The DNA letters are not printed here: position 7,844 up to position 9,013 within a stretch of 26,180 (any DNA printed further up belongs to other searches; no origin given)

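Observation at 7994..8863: A bacterial-type GGDEF diguanylate cyclase lies in an archaeal gene neighbourhood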

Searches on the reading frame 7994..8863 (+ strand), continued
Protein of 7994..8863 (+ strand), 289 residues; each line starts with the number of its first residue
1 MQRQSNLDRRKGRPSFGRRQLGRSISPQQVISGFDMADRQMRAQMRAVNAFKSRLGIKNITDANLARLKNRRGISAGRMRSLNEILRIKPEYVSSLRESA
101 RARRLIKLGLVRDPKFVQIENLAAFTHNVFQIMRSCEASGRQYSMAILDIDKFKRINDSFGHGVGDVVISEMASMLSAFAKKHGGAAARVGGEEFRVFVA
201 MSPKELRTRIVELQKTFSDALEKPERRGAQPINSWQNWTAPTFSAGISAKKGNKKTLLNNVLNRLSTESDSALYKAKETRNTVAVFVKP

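Call 46: search_protein_families(library=ncbifam, proteins=[L088:7941-10307:-, L091:716-1936:+, L004:4163-5650:+, L089:4434-4946:+, L088:7519-7944:+], max_evalue=0.00001)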
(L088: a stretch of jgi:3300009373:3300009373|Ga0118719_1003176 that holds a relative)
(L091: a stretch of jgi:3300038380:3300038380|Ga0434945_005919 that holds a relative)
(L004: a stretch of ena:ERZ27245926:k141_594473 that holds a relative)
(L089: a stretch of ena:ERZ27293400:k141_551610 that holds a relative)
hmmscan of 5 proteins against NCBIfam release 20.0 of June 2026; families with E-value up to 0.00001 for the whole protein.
L088:7941-10307:- (788 aa): 17 families
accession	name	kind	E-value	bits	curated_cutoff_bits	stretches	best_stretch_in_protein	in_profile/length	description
NF009687.0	PRK13208.1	equivalog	3.8e-255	848.9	738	1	2-786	5-787/801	valine--tRNA ligase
TIGR00422.1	valS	equivalog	7.2e-191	636.3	612.1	1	10-782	8-775/863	valine--tRNA ligase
NF000540.1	alt_ValS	exception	1.1e-146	490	900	2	99-766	118-801/827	valine--tRNA ligase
NF004349.1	PRK05729.1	equivalog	8.7e-146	487.4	704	1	10-784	7-760/860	valine--tRNA ligase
NF011492.0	PRK14900.1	equivalog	2.4e-114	383.3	1783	1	11-712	17-709/1044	valine--tRNA ligase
TIGR00392.1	ileS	equivalog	4.6e-106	355.9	621.4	2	268-747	321-831/861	isoleucine--tRNA ligase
NF000258.1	MupB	exception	1.7e-68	231.4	1900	2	269-746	307-796/1033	mupirocin-resistant isoleucine--tRNA ligase MupB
NF000257.1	MupA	exception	1.2e-62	212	1900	2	270-724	304-775/1024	mupirocin-resistant isoleucine--tRNA ligase MupA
NF008957.0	PRK12300.1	subfamily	8.2e-56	189.5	677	2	7-239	4-241/946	leucine--tRNA ligase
TIGR00396.1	leuS_bact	equivalog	1.8e-49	168.6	548.4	2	11-194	5-168/843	leucine--tRNA ligase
TIGR00395.1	leuS_arch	equivalog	7.5e-48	163.2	648.5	2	303-730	386-798/938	leucine--tRNA ligase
NF040702.1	ileS_w_GNAT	exception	2.1e-47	161.4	1999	2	248-715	482-961/1100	isoleucine--tRNA ligase, N-acetyltransferase domain-containing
TIGR00398.1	metG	equivalog_domain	6e-33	114.3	336.35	2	38-192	2-134/530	methionine--tRNA ligase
NF001100.0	PRK00133.1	equivalog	1.8e-28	99.5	587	2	44-190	14-138/676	methionine--tRNA ligase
NF008900.0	PRK12267.1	equivalog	1.2e-25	90.1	598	2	36-206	5-154/648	methionine--tRNA ligase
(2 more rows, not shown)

L091:716-1936:+ (406 aa): 1 family
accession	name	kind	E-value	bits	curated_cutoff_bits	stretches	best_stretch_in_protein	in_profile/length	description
NF010569.0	PRK13962.1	equivalog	6.5e-67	226.1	883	1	4-401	4-392/645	bifunctional phosphoglycerate kinase/triosephosphate isomerase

L004:4163-5650:+ (495 aa): 10 families
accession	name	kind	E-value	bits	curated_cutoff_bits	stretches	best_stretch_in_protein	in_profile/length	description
TIGR00408.1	proS_fam_I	equivalog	8.7e-140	466.8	437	1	18-495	3-475/475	proline--tRNA ligase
NF006625.0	PRK09194.1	equivalog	8.7e-41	140.4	558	2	244-392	411-557/559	proline--tRNA ligase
TIGR00409.1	proS_fam_II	equivalog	3.8e-35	121.8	306.7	2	244-391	417-563/568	proline--tRNA ligase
NF008979.1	PRK12325.1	exception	7.1e-32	110.8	550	2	242-391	286-434/437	proline--tRNA ligase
TIGR00418.1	thrS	equivalog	3.3e-23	82.4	383.65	2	246-394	420-562/565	threonine--tRNA ligase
NF003068.0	PRK03991.1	equivalog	2.6e-18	65.7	484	1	247-396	440-591/613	threonine--tRNA ligase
NF003211.1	PRK04173.1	equivalog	2.1e-10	40.1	312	0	289-391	353-452/454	glycine--tRNA ligase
TIGR00389.1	glyS_dimeric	equivalog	2.7e-08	32.8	243.3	0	288-395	459-563/565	glycine--tRNA ligase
TIGR00442.1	hisS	equivalog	1.6e-07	30.7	286.75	0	314-384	334-404/406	histidine--tRNA ligase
TIGR00414.1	serS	equivalog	5.9e-07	28.8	301.65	1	63-291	181-406/418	serine--tRNA ligase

L089:4434-4946:+ (170 aa): 0 families

L088:7519-7944:+ (141 aa): 1 family
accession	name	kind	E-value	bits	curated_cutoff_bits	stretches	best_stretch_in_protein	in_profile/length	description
TIGR03330.1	SAM_DCase_Bsu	equivalog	1.4e-22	80.2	75.65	1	9-123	3-111/112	adenosylmethionine decarboxylase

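Call 54: list_cluster_members(proteins=[P0127, P0129, P0130, P0131, P0132, P0133, P0148, P0157, P0233, P0240])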
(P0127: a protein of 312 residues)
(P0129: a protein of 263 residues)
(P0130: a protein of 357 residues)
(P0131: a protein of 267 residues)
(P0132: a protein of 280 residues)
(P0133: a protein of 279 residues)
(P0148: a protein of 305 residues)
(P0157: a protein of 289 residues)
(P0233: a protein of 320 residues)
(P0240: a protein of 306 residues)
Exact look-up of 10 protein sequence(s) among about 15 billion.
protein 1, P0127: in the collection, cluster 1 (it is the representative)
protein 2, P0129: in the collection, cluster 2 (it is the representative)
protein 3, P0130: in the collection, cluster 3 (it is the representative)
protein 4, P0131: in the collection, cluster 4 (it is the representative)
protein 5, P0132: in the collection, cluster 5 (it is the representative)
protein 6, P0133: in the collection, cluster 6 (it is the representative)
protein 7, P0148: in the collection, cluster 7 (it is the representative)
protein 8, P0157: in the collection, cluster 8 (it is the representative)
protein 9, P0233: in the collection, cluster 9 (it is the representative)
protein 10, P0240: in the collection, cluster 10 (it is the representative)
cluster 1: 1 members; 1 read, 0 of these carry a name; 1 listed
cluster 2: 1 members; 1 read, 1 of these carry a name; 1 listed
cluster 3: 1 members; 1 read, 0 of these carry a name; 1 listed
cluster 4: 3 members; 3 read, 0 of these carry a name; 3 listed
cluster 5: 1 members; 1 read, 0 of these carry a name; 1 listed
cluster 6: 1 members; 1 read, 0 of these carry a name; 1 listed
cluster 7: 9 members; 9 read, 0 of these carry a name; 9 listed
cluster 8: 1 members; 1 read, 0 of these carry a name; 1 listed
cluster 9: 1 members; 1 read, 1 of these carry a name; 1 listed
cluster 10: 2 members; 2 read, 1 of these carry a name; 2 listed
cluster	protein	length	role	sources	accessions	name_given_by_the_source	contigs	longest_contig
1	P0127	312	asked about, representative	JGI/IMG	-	-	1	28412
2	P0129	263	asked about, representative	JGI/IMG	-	diguanylate cyclase (GGDEF)-like protein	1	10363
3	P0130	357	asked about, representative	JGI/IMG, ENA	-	-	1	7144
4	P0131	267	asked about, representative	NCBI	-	-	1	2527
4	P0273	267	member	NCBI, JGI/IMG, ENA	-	-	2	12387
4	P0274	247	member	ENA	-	-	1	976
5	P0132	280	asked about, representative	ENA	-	-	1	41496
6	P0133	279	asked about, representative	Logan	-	-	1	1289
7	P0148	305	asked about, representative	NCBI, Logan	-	-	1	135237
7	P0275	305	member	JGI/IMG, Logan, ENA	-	-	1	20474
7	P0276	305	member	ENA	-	-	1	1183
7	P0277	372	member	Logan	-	-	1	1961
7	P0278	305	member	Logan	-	-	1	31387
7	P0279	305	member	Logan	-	-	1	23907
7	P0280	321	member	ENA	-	-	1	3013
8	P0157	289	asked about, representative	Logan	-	-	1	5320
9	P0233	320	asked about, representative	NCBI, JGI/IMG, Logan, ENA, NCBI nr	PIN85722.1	MAG: hypothetical protein COV47_00700 [Candidatus Diapherotrites archaeon ...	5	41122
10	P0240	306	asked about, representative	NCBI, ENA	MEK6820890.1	MAG: GGDEF domain-containing protein [archaeon]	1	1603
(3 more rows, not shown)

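Call 55: find_encoding_contigs(protein=P0233, flank=8000, max_places=2)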
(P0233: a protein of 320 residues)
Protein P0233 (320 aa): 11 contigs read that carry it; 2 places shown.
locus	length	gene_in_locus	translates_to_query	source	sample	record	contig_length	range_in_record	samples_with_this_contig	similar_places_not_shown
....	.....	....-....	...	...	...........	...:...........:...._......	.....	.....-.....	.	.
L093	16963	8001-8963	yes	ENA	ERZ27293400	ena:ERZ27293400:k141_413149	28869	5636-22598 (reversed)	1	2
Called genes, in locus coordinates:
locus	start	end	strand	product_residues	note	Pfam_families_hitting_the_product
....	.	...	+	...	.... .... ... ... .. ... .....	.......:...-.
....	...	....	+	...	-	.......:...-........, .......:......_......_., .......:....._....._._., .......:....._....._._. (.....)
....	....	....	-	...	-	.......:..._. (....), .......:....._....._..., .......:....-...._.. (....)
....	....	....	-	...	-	-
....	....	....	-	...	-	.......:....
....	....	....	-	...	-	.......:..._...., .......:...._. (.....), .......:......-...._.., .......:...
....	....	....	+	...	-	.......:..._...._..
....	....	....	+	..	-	-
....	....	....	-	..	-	-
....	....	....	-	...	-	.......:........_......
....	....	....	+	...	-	-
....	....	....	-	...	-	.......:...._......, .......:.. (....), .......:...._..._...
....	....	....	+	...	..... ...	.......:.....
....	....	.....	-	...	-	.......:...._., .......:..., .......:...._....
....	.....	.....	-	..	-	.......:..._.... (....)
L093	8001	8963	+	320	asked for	PF00990:GGDEF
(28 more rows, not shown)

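Call 56: find_encoding_contigs(protein=P0132, flank=8000, max_places=1)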
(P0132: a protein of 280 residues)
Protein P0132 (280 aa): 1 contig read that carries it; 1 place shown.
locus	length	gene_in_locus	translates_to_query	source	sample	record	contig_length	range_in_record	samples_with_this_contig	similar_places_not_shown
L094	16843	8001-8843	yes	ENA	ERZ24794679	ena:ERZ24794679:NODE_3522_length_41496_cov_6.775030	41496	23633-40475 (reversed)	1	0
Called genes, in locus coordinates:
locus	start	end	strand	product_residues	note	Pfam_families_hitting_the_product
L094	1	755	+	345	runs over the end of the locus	-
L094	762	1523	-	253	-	PF00491:Arginase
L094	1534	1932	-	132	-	PF21485:IF5A-like_N, PF08207:EFP_N (weak)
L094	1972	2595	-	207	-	-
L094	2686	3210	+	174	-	PF01936:NYN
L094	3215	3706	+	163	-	PF09987:DUF2226 (weak)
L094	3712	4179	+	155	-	-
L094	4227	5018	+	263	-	PF00142:Fer4_NifH (faint), PF01656:CbiA, PF02374:ArsA_ATPase (weak), PF06564:CBP_BcsQ, PF09140:MipZ, PF10609:ParA, PF13614:AAA_31, PF10609:ParA (weak), +1 more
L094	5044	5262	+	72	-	PF01423:LSM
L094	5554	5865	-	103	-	PF02452:PemK_toxin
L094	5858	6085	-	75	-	-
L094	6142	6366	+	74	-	-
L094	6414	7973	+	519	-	-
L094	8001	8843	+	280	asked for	PF00990:GGDEF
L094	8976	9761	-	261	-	PF01171:ATP_bind_3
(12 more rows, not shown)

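Call 57: find_encoding_contigs(protein=P0148, flank=8000, max_places=1)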
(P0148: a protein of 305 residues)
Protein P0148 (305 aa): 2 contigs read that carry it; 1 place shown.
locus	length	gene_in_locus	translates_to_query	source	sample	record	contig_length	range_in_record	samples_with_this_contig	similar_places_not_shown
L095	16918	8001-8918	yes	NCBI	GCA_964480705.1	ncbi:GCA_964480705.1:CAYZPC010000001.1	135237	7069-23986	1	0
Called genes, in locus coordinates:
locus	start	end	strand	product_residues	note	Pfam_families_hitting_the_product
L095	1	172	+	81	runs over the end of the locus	PF01541:GIY-YIG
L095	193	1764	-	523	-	PF00270:DEAD, PF04851:ResIII, PF00271:Helicase_C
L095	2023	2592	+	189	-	PF13091:PLDc_2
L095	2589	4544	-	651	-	PF02934:GatB_N, PF02938:GAD (weak), PF02637:GatB_Yqey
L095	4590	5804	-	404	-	PF07690:MFS_1, PF12832:MFS_1_like, PF13347:MFS_2 (faint), PF07690:MFS_1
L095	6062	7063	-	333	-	PF02729:OTCace_N, PF00185:OTCace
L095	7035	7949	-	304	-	PF00696:AA_kinase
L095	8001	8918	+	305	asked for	PF00990:GGDEF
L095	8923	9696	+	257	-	PF01902:Diphthami_syn_2_N, PF28410:Diphthami_syn_2_C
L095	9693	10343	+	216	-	PF00117:GATase, PF07722:Peptidase_C26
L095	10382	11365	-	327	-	PF07705:CARDB (weak)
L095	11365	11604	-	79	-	-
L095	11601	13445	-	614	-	PF04675:DNA_ligase_A_N, PF01068:DNA_ligase_A_M, PF04679:DNA_ligase_A_C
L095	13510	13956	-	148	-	-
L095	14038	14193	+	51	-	-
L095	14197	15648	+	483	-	PF00587:tRNA-synt_2b, PF03129:HGTP_anticodon, PF09180:ProRS-C_1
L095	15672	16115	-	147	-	PF13673:Acetyltransf_10, PF00583:Acetyltransf_1, PF13508:Acetyltransf_7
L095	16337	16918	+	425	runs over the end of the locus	-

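Call 68: find_homologous_proteins(query=A4, max_evalue=1e-10)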
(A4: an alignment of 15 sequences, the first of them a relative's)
Query A4 (15 sequences) (320 aa, profile of the alignment): 63 proteins with E <= 1e-10 among 8000 candidates.
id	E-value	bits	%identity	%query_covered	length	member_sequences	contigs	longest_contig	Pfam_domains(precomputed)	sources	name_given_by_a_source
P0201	2.2e-83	298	23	68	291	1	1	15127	PF00990.27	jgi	jgi:diguanylate cyclase (GGDEF)-like protein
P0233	1.7e-74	269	100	100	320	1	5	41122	PF00990.27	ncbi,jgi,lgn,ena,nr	ncbi:MAG: hypothetical protein COV47_00700 [Candidatus Diapherotrites archaeon CG11_big_fil_rev_8_21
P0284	2.2e-24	104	26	28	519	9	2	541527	PF02743.25,PF00990.27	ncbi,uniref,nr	ncbi:hypothetical protein GCM10011497_16470 [Elstera cyanobacteriorum]|uniref:diguanylate cyclase n=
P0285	5.6e-24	103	32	16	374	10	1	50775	PF00990.27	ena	-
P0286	2.8e-23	101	30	31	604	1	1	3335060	PF02743.25,PF00990.27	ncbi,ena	-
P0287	7.8e-23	99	23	48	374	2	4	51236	PF00990.27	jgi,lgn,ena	jgi:diguanylate cyclase (GGDEF)-like protein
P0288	1.2e-22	99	27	21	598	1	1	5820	PF00990.27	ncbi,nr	ncbi:MAG: GGDEF domain-containing protein [Burkholderiaceae bacterium]|nr:GGDEF domain-containing pr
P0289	2.5e-22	98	29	58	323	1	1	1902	PF00990.27,PF00072.31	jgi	jgi:two-component system cell cycle response regulator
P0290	3.8e-22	97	32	18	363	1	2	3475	PF00990.27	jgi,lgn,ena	-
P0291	5.3e-22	97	32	26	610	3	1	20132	PF00672.31,PF00990.27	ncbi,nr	ncbi:MAG: diguanylate cyclase [Amphritea sp.]|nr:diguanylate cyclase [Amphritea sp.]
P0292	6.4e-22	96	30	29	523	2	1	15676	PF00990.27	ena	-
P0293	6.6e-22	96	29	37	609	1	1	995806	PF13487.13,PF01966.29,PF00990.27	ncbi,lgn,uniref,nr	ncbi:diguanylate cyclase and metal dependent phosphohydrolase [Bacillus methanolicus PB1]|uniref:Dig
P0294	7.5e-22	96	29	40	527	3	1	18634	PF22335.2,PF00990.27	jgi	jgi:diguanylate cyclase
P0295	1.2e-21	95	26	24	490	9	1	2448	PF13185.13,PF01590.33,PF13492.13,PF00990.27,PF00072.31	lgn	-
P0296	1.5e-21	95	25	36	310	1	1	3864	PF00990.27,PF00072.31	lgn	-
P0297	5.6e-21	93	24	45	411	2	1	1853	PF00990.27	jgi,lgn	jgi:diguanylate cyclase (GGDEF)-like protein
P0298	5.9e-21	93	27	56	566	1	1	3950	PF13492.13,PF00990.27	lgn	-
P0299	7.0e-21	93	29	59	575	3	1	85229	PF13185.13,PF01590.33,PF13492.13,PF00990.27,PF09515.16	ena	-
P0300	1.0e-20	92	26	49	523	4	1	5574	PF00990.27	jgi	jgi:diguanylate cyclase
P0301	1.1e-20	92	32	35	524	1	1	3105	PF00990.27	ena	-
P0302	1.9e-20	92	33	31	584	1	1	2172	PF00990.27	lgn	-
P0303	2.2e-20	91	32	40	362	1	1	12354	PF00990.27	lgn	-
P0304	4.9e-20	90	26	47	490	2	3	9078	PF13185.13,PF01590.33,PF13492.13,PF00990.27,PF00072.31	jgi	-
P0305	5.9e-20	90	25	37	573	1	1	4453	PF00672.31,PF00990.27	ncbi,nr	ncbi:MAG: diguanylate cyclase [Rhodoferax sp.]|nr:diguanylate cyclase [Rhodoferax sp.]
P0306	1.2e-19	89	28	32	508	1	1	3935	PF08668.19,PF00990.27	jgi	-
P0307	6.7e-19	86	25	37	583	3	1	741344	PF00672.31,PF00990.27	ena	-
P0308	1.8e-18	85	34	18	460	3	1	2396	PF00990.27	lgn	-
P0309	4.7e-18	84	29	31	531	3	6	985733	PF00990.27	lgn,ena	-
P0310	7.9e-18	83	32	18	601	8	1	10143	PF22335.2,PF00990.27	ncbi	-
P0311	2.2e-17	81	30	23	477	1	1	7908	PF00990.27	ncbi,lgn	ncbi:MAG: GGDEF domain-containing protein [Thermodesulfobacteriota bacterium]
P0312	3.0e-17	81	25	16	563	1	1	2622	PF00990.27,PF19583.6,PF00753.34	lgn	-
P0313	3.1e-17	81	26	42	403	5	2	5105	PF00990.27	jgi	-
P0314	3.5e-17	81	28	22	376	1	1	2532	PF00990.27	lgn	-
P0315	3.9e-17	81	30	32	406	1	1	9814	PF00990.27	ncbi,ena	-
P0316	4.2e-17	81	38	18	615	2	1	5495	PF13426.14,PF13188.14,PF13185.13,PF01590.33,PF08448.17,PF13492.13,PF00989.32,PF00990.27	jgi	jgi:diguanylate cyclase (GGDEF)-like protein/PAS domain S-box-containing protein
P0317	4.9e-17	80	28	21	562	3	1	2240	PF07695.18,PF00990.27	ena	-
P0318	6.1e-17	80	29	24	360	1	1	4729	PF00990.27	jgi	jgi:diguanylate cyclase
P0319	7.4e-17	80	27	40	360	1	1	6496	PF00990.27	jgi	jgi:diguanylate cyclase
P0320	1.6e-16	79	36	17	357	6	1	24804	PF20968.4,PF00990.27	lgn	-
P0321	2.0e-16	78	28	27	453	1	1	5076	PF21118.3,PF22335.2,PF00990.27,PF11563.15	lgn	-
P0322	2.1e-16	78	28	41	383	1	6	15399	PF07238.20,PF00990.27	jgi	jgi:diguanylate cyclase (GGDEF)-like protein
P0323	2.2e-16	78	29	23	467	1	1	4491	PF08447.19,PF13426.14,PF08448.17,PF00989.32,PF00990.27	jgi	jgi:diguanylate cyclase (GGDEF)-like protein/PAS domain S-box-containing protein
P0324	2.3e-16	78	26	24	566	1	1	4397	PF00990.27,PF00072.31,PF00571.34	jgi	jgi:two-component system, cell cycle response regulator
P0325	2.5e-16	78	29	29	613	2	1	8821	PF13487.13,PF01966.29,PF00990.27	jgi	jgi:diguanylate cyclase (GGDEF)-like protein/putative nucleotidyltransferase with HDIG domain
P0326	4.5e-16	77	28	31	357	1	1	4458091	PF00990.27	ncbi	ncbi:GGDEF domain-containing protein [Lysinibacillus sphaericus]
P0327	7.9e-16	76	32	27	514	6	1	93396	PF00990.27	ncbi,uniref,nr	ncbi:diguanylate cyclase [Stenotrophomonas pictorum JCM 9942]|uniref:diguanylate cyclase n=1 Tax=Ste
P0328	1.5e-15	75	34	27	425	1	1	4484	PF00990.27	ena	-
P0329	2.2e-15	75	32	22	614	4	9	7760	PF13492.13,PF00990.27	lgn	-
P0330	5.9e-15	74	30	17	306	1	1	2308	PF13682.12,PF00990.27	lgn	-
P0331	7.9e-15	73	29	37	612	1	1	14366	PF00990.27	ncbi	-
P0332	1.0e-14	73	32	31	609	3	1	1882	PF00563.26,PF00990.27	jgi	jgi:diguanylate cyclase (GGDEF)-like protein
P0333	2.2e-14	72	32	30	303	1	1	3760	PF13493.12,PF00990.27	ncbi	-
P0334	8.7e-14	70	34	16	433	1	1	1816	PF13185.13,PF00990.27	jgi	jgi:diguanylate cyclase (GGDEF)-like protein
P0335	1.3e-13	69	32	31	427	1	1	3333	PF00990.27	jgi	jgi:diguanylate cyclase (GGDEF)-like protein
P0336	1.8e-13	69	28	23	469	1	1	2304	PF13185.13,PF01590.33,PF13492.13,PF00990.27,PF00072.31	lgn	-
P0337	2.9e-13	68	40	14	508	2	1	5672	PF01590.33,PF13492.13,PF00990.27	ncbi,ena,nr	ncbi:MAG: sensor domain-containing diguanylate cyclase [Elusimicrobia bacterium]|nr:sensor domain-co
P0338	3.8e-13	68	28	32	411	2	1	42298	PF16927.12,PF00990.27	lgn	-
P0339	4.6e-13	67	31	16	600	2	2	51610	PF08447.19,PF00563.26,PF00990.27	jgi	jgi:diguanylate cyclase (GGDEF)-like protein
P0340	1.1e-12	66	28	33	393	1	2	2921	PF00990.27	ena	-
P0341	1.5e-12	66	26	19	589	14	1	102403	PF08447.19,PF13426.14,PF08448.17,PF00563.26,PF00989.32,PF00990.27,PF14598.13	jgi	jgi:diguanylate cyclase (GGDEF)-like protein/PAS domain S-box-containing protein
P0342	5.9e-12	64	42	17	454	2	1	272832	PF00497.26,PF00990.27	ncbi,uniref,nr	ncbi:transporter substrate-binding domain-containing diguanylate cyclase [Vibrio galatheae]|uniref:t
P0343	1.4e-11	62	34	21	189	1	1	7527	PF00990.27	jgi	jgi:diguanylate cyclase (GGDEF)-like protein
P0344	3.6e-11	61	34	18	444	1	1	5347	PF00990.27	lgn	-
